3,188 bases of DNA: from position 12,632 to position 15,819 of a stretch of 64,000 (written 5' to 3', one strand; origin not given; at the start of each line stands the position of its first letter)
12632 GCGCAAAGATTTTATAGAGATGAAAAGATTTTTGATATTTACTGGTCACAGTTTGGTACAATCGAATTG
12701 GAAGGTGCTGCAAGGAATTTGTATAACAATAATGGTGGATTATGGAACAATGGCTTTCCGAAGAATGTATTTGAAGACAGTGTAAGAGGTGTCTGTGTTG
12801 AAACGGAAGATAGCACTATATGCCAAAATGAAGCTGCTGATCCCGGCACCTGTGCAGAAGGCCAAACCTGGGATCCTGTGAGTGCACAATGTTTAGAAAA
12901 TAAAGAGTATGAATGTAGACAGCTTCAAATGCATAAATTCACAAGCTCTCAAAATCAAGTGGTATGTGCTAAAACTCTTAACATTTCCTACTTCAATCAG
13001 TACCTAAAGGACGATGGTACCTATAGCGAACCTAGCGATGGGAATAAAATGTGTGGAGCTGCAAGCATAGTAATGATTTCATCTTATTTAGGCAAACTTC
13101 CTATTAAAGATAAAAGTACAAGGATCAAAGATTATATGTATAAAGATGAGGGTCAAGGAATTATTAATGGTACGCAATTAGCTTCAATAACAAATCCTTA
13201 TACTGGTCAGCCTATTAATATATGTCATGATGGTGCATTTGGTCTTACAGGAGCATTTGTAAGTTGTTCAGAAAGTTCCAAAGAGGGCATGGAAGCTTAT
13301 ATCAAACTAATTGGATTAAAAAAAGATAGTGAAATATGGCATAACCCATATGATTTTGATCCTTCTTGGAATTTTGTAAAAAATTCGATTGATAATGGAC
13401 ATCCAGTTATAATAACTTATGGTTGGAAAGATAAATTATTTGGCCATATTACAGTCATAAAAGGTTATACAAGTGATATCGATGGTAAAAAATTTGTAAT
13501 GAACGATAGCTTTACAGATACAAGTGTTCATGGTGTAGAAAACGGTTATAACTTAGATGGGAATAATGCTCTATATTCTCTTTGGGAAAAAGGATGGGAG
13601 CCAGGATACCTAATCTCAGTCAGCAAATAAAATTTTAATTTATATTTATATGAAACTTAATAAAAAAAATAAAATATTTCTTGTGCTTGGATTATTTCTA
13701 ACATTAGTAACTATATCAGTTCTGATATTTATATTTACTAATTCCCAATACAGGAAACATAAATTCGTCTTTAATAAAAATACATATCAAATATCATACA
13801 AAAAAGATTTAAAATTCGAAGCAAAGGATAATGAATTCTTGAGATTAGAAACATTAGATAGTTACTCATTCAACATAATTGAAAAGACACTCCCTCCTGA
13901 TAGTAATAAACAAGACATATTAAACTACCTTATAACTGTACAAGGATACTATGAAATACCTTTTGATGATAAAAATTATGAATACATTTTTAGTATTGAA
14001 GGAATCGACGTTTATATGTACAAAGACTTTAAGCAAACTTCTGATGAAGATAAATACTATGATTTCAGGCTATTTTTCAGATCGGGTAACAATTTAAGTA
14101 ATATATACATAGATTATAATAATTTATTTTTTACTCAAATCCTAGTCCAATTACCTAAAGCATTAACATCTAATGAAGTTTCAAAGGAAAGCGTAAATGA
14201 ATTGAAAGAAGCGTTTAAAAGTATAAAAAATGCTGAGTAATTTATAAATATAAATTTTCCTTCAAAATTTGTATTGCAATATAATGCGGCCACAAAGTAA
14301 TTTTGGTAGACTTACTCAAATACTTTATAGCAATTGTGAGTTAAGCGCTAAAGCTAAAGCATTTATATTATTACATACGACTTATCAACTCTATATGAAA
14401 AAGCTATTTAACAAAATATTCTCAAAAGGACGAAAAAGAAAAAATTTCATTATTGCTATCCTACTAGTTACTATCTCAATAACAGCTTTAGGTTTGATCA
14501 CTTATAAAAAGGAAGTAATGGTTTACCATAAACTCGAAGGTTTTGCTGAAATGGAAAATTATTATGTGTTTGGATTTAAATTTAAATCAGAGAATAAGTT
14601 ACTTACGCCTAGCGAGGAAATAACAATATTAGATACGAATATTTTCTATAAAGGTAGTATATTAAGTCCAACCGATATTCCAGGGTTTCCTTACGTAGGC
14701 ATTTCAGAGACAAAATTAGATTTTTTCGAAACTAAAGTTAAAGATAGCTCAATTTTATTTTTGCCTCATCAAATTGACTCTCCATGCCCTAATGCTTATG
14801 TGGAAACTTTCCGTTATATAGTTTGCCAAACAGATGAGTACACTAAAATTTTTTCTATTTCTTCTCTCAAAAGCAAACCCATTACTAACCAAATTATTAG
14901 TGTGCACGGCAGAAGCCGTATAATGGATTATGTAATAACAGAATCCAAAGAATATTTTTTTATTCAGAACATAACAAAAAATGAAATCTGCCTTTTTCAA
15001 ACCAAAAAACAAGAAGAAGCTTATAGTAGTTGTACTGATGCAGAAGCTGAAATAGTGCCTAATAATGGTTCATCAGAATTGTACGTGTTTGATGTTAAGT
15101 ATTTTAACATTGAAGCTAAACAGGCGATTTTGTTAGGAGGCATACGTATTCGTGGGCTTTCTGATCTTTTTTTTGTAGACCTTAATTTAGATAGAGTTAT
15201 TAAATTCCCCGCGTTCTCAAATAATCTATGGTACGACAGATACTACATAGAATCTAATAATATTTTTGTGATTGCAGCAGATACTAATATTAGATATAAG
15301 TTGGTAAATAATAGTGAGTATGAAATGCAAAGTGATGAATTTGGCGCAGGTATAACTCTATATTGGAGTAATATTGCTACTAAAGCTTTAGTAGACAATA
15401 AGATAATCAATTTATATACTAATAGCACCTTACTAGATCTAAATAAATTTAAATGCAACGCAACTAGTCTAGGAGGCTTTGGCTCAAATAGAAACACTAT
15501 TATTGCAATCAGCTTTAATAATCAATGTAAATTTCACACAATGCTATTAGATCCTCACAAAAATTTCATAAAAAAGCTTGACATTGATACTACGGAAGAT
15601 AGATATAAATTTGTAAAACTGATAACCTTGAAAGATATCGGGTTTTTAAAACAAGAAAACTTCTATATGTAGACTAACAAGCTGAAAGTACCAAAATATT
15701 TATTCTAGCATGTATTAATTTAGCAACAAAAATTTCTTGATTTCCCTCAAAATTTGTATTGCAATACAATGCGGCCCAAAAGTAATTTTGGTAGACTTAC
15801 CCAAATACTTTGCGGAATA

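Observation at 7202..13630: A 2142-aa secreted protein combining SH3b, an M23 endopeptidase, LGFP repeats and a C-terminal C39-like cysteine peptidase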

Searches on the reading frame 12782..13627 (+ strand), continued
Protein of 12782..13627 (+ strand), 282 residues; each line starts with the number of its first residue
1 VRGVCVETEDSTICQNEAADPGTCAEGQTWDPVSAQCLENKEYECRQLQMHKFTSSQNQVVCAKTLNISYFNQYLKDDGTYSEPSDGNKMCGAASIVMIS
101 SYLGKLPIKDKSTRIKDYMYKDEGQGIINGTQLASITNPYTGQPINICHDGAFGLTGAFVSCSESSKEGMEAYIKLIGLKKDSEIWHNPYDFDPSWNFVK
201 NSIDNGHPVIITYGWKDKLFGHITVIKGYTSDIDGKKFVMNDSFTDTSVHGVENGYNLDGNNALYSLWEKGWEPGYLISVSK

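Call 75: search_solved_structures(query=A2, max_evalue=10, show_alignments=2)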
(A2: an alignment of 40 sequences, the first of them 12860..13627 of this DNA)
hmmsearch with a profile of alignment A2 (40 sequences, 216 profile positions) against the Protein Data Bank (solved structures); distinct sequences matched with E-value up to 10: 14.
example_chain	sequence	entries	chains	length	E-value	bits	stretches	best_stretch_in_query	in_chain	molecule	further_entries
5a24_A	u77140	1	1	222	1.8e-05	27.7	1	45-180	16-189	DIONAIN-1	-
3bb7_A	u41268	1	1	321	0.0051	19.7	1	55-181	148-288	interpain A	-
3bba_A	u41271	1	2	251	0.01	18.8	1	59-181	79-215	interpain A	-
8r78_A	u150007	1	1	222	0.023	17.6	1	53-172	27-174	Ficin 3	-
4yyv_A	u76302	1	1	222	0.029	17.3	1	50-173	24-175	Ficin isoform C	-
4yyr_A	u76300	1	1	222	0.035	17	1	50-173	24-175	Ficin B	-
4yys_A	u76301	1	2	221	0.077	15.9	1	50-173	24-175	Ficin isoform B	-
6mpz_A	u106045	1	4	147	0.089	15.7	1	50-66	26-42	Double Glycine Motif Protease domain from AMS/PCAT Transporter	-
8ssm_B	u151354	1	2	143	0.25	14.2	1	154-195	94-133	Contact-dependent inhibitor A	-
9l5u_A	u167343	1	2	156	0.25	14.2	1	154-184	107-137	DUF4150 domain-containing protein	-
12aj_A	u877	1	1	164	0.32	13.9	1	154-195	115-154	Contact-dependent inhibitor A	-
8ssk_A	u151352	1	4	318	0.76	12.6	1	155-195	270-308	Fimbrial usher protein StbD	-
3v32_B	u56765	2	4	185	1.6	11.6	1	166-205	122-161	Ribonuclease ZC3H12A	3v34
3v33_A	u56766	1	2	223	2.2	11.2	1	166-205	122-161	Ribonuclease ZC3H12A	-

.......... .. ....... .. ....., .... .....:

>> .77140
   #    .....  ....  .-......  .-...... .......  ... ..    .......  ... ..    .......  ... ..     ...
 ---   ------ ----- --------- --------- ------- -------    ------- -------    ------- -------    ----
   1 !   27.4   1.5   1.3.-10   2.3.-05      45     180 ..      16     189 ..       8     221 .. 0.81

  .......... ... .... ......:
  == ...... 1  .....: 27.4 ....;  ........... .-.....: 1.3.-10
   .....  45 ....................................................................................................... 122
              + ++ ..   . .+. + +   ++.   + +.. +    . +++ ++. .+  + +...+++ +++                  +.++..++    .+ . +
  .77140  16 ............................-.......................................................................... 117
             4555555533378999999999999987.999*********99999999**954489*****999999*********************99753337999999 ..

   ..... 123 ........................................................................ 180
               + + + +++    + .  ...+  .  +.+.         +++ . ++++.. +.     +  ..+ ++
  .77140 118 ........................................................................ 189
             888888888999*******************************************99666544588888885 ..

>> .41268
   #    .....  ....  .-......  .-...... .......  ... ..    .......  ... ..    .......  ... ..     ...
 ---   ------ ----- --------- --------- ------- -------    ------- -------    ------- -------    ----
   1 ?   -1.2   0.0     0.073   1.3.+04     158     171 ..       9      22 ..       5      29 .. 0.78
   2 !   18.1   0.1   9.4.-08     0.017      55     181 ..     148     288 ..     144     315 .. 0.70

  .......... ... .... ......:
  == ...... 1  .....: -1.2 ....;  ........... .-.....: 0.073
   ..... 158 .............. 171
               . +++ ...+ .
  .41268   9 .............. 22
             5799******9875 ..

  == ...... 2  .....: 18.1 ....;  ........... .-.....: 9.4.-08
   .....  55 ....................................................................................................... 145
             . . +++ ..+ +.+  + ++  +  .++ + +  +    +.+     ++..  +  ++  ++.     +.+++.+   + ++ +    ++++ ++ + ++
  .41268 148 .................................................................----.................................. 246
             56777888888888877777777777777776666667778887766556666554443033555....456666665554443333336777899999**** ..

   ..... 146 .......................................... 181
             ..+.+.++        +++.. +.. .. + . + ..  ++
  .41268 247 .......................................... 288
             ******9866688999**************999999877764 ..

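Call 81: find_related_loci(query=window:12860-13627:+, collection=viral_contigs, flank=6000)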
Query window:12860-13627:+ (256 aa) in viral_contigs; peptide patterns used: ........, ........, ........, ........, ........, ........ (x = any residue, [..] = any of these).
2 stretches matched a pattern, but none encodes a relative of the query by tblastn (E <= 1e-3).

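Call 83: find_related_loci(query=A4, collection=viral_contigs, flank=6000)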
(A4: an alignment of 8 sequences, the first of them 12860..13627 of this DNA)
Query A4 (256 aa) in viral_contigs; peptide patterns used: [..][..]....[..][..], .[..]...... (x = any residue, [..] = any of these).
53 stretches matched a pattern, but none encodes a relative of the query by tblastn (E <= 1e-3).

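Call 84: find_related_loci(query=A4, collection=metagenome_contigs, flank=9000)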
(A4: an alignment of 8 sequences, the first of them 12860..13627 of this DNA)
Query A4 (256 aa) in metagenome_contigs; peptide patterns used: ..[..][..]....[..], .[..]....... (x = any residue, [..] = any of these).
305 stretches matched a pattern; 6 encode a relative of the query (tblastn E <= 1e-3); 6 distinct loci.
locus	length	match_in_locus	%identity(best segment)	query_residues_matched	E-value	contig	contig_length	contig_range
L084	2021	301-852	37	37-239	2e-27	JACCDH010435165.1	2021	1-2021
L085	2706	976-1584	33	37-256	2e-26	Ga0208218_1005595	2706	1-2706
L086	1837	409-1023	35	35-255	3e-26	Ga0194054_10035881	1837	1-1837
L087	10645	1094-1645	37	37-241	8e-26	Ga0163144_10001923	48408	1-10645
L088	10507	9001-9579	35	37-254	1e-22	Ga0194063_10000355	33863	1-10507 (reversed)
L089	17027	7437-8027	33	35-252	1e-19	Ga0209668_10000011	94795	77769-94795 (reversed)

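Call 103: list_cluster_members(proteins=[P0010, P0011, P0012, P0013, P0016, P0017, P0022, P0024, P0031, P0042])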
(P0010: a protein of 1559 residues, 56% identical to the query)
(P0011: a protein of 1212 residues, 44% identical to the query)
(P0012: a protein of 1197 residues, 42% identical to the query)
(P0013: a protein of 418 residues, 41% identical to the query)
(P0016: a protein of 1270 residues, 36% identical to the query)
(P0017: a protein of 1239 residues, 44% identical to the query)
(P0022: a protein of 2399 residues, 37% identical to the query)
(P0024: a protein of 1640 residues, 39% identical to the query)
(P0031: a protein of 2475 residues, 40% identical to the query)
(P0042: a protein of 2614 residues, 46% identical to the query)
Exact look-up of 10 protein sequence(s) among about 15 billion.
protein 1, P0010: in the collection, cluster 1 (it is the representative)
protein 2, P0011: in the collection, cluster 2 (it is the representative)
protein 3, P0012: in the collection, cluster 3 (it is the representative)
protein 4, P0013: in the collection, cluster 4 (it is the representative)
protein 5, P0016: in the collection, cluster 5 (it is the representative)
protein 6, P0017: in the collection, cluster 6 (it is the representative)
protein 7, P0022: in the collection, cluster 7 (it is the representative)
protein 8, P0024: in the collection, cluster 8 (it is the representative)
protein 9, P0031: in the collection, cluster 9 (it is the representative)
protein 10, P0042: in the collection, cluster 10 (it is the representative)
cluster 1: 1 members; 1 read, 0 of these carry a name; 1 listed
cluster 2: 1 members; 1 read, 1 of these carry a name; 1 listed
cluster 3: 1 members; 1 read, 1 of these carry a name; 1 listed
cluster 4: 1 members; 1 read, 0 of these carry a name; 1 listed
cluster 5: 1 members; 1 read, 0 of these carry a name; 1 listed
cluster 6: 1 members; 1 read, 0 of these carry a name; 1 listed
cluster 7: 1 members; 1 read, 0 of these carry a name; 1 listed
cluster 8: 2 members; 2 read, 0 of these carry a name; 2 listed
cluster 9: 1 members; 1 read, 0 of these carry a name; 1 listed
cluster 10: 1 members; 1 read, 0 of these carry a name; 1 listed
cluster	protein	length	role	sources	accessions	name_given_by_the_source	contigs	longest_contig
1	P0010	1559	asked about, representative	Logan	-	-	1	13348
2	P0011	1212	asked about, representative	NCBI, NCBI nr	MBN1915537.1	peptidoglycan DD-metalloendopeptidase family protein, partial [Candidatus Dojkabacteria ... | peptidoglycan DD-metalloendopeptidase family protein [Candidatus Dojkabacteria bacterium]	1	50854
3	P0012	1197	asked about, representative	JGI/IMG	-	hypothetical protein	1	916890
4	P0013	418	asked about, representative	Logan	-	-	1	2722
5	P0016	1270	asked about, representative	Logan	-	-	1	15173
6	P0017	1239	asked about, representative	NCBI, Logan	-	-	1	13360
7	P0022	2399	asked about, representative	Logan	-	-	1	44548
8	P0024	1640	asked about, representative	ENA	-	-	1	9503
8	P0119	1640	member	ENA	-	-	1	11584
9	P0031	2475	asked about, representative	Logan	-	-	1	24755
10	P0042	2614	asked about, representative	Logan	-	-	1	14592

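Call 107: search_protein_families(library=phrogs, proteins=[window:12860-13627:+], max_evalue=0.01)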
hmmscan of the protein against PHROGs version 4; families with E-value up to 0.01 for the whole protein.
window:12860-13627:+ (256 aa): 1 family
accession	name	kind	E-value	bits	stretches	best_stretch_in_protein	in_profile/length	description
phrog_33794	-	unknown function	0.007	16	1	9-137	354-480/542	-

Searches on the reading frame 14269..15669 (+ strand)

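Call 9: search_protein_families(library=pfam, proteins=[window:14269-15669:+], max_evalue=0.001)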
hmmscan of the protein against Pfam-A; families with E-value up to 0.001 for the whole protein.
window:14269-15669:+ (467 aa): 0 families

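Call 63: search_protein_families(library=pfam, proteins=[window:14401-15669:+], max_evalue=0.5)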
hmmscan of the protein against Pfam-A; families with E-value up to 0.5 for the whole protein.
window:14401-15669:+ (423 aa): 1 family
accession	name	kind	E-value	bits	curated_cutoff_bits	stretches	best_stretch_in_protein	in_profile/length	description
PF05096.18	Glu_cyclase_2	-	0.08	12.8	22.3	0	201-259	119-176/249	Glutamine cyclotransferase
